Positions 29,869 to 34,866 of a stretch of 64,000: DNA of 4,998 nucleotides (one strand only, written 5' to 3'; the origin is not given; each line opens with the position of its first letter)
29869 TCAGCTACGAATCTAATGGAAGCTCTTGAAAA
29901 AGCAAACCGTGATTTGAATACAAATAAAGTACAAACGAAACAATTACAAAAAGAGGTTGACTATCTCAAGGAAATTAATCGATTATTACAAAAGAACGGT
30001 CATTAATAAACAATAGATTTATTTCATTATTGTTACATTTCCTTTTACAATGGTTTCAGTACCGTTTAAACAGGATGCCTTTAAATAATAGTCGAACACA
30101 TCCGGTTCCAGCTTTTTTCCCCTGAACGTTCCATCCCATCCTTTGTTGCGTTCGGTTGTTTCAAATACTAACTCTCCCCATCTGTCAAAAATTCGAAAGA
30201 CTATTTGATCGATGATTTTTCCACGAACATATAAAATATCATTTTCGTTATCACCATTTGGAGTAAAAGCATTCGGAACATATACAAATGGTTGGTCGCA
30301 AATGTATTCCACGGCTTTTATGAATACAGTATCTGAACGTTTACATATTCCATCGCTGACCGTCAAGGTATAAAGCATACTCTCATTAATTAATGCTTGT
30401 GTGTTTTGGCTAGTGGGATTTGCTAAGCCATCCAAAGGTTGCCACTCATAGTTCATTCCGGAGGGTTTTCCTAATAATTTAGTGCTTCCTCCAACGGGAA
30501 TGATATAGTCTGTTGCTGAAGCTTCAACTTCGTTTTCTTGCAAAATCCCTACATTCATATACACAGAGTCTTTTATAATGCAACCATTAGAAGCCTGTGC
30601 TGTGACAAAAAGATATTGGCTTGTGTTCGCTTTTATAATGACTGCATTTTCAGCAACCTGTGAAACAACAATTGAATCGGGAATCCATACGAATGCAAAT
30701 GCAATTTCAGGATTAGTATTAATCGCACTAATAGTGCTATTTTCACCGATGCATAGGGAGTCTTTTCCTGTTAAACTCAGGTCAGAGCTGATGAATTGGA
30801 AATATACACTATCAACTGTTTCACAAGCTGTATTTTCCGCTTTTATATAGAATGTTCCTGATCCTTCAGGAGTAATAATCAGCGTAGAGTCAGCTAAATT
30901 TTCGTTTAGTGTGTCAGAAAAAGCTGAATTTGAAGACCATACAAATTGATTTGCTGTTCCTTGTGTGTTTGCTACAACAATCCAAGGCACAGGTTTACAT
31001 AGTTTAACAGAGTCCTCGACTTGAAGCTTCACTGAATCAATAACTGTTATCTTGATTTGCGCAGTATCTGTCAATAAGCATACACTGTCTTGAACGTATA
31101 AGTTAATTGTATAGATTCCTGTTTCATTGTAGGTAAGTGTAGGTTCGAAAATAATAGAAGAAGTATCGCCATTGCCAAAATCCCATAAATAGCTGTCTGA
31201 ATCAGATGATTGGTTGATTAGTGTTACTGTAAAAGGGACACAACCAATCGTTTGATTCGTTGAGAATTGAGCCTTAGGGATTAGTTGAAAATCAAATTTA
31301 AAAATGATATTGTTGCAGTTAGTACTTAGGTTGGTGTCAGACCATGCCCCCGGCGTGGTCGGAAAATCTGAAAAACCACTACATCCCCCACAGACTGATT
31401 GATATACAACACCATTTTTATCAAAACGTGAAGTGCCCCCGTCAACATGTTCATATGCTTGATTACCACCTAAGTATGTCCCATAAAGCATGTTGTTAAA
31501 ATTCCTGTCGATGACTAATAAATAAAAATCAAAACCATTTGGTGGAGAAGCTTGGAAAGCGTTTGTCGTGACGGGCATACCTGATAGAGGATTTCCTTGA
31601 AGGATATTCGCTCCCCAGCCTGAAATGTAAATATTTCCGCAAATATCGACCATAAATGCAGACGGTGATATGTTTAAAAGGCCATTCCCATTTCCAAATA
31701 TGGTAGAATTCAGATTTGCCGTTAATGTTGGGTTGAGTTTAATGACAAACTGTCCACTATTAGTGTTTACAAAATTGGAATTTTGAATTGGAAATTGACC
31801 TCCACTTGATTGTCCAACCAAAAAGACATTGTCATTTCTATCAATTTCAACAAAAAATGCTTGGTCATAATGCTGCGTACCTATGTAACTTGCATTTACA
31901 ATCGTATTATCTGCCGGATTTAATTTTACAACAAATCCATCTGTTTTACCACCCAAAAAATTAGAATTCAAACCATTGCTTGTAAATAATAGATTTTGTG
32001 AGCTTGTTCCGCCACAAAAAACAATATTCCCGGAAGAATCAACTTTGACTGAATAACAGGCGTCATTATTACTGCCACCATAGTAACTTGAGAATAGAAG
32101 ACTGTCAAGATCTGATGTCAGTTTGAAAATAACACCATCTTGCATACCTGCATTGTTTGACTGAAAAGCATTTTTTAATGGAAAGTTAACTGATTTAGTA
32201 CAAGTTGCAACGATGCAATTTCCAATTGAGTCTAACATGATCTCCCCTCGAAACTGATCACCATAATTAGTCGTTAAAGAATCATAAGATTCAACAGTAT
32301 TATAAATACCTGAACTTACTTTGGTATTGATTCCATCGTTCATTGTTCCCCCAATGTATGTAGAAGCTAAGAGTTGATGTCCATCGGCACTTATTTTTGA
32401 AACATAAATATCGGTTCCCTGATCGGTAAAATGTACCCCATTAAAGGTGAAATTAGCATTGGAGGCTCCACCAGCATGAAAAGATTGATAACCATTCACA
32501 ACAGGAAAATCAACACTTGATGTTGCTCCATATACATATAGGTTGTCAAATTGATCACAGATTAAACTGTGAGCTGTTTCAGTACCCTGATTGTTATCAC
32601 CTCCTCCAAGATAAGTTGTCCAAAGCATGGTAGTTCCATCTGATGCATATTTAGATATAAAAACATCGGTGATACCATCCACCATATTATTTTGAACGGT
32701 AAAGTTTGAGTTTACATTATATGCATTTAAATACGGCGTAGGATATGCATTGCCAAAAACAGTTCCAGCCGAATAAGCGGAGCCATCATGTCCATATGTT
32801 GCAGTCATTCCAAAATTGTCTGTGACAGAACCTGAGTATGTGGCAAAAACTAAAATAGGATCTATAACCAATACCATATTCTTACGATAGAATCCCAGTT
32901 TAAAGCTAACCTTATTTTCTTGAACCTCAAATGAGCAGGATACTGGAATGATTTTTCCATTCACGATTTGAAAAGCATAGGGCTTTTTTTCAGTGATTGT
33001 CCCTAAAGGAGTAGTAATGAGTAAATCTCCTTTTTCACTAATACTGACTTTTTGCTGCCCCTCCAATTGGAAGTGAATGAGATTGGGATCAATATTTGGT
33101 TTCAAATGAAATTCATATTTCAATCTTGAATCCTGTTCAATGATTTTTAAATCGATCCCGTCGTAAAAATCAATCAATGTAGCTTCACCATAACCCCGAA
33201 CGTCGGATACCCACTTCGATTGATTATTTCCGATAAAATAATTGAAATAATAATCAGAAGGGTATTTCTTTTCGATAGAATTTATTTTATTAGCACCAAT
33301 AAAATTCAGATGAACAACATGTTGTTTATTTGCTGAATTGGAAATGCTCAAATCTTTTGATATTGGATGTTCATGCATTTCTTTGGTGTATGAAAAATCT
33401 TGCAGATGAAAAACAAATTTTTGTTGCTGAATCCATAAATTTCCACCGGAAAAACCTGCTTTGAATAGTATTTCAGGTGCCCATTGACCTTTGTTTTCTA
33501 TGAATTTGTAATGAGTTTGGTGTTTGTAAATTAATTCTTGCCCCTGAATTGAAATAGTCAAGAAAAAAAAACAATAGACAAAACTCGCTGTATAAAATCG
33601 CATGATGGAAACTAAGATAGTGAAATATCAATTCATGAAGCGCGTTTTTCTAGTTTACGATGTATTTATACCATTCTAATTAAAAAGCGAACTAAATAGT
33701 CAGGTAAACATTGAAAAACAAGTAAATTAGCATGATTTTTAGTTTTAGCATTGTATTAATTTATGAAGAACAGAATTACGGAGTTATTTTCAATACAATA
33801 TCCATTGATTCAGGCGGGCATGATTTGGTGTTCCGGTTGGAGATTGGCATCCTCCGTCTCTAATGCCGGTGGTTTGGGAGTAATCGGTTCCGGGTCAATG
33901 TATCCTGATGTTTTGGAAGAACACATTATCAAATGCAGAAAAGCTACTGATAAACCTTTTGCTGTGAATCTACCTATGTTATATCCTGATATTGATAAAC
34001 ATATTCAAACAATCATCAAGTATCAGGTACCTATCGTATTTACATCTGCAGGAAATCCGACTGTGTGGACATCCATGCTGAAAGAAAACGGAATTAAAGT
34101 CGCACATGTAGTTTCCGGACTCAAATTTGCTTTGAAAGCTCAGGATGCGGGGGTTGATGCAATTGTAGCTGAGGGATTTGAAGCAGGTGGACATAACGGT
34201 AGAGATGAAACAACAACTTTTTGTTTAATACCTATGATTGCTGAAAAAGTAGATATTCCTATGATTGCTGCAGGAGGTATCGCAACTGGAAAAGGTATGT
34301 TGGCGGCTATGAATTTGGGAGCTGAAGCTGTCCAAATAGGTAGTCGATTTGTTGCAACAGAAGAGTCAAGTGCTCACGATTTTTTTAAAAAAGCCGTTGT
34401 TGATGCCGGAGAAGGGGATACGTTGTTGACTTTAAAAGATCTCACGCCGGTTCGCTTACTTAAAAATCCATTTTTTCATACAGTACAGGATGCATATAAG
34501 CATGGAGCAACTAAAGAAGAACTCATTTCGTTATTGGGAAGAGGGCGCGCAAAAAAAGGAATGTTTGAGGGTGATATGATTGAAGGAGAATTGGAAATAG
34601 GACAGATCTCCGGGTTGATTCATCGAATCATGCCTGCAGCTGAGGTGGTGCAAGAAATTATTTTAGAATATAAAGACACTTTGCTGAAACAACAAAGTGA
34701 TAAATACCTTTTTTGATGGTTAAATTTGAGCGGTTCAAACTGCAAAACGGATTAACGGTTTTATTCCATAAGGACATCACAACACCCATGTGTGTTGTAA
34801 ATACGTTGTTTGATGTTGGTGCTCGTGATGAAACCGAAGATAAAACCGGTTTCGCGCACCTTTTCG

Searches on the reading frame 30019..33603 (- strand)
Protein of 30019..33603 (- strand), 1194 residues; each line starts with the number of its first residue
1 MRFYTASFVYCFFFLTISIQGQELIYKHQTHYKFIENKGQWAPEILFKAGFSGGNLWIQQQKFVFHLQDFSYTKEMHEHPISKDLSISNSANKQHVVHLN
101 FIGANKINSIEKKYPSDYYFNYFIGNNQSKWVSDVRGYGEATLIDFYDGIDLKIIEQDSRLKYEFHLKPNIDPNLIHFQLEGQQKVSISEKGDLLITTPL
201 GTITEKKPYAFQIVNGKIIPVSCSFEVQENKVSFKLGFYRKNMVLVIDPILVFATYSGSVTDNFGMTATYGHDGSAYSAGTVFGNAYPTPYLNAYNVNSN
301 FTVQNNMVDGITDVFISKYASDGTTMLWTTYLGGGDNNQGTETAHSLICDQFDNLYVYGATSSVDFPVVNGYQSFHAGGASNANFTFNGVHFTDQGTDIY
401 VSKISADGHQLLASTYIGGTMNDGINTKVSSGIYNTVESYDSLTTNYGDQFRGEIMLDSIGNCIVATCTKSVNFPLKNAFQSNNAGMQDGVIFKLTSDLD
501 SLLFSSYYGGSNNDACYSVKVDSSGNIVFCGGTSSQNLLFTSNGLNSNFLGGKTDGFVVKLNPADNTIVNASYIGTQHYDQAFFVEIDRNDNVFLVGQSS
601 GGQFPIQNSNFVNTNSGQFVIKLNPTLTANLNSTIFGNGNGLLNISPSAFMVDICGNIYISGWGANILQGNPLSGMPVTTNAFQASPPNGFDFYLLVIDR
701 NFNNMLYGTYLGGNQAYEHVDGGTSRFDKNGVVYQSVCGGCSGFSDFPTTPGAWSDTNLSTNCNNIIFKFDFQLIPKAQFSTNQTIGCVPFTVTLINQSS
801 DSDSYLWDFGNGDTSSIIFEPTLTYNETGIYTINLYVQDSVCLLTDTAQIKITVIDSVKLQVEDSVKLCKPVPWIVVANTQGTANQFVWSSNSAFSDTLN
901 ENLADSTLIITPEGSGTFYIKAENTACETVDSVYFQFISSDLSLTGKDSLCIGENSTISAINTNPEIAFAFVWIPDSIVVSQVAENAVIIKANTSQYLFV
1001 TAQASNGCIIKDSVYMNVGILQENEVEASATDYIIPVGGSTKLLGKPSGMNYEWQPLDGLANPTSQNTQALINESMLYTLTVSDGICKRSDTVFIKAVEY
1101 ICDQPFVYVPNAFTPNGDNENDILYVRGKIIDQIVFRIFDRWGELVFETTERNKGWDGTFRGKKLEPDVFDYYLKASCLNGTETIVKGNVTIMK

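Call 17: search_protein_families(library=pfam, proteins=[window:30019-33603:-], max_evalue=0.0001)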
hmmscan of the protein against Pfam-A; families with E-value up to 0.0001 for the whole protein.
window:30019-33603:- (1194 aa): 5 families
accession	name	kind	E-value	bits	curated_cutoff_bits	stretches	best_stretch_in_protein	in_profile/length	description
PF25778.1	DUF7948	-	2.1e-64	217.9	27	1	34-250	1-214/214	Domain of unknown function (DUF7948)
PF13585.12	CHU_C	-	3.6e-15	56.3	27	1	1109-1189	3-83/86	CHU_C Type IX secretion signal domain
PF00801.26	PKD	-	2.1e-08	34.5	23.5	1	789-850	17-78/80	PKD domain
PF18911.6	PKD_4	-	3.1e-08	34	27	1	783-854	13-85/85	PKD domain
PF06739.17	SBBP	-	2.4e-06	27.8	20.5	0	504-537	2-35/38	Beta-propeller repeat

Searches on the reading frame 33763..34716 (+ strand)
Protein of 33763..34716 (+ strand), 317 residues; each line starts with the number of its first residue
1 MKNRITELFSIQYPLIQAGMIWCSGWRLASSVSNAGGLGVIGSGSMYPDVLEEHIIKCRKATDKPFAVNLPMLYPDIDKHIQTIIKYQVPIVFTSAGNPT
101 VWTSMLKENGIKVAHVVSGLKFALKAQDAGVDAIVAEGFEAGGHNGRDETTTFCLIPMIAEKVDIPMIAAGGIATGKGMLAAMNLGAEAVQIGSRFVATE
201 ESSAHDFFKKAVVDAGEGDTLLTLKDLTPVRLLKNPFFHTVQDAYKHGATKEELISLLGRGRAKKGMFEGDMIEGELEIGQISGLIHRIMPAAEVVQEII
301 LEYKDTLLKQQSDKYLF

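Call 17: search_protein_families(library=pfam, proteins=[window:33763-34716:+], max_evalue=0.0001)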
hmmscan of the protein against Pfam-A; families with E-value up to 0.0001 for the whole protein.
window:33763-34716:+ (317 aa): 5 families
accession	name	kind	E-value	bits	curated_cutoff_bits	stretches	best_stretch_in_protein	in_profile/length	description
PF03060.21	NMO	-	5.9e-64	217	28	2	78-301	103-330/331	Nitronate monooxygenase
PF00478.31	IMPDH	-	1.4e-11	44.4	25.6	1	2-209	24-252/345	IMP dehydrogenase / GMP reductase domain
PF01070.24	FMN_dh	-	5.2e-07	29.5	24.9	1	123-197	232-306/350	FMN-dependent dehydrogenase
PF05690.20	ThiG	-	5e-06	26.5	23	1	106-202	119-213/247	Thiazole biosynthesis protein ThiG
PF01180.27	DHO_dh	-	1.3e-05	25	27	1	140-205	213-281/291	Dihydroorotate dehydrogenase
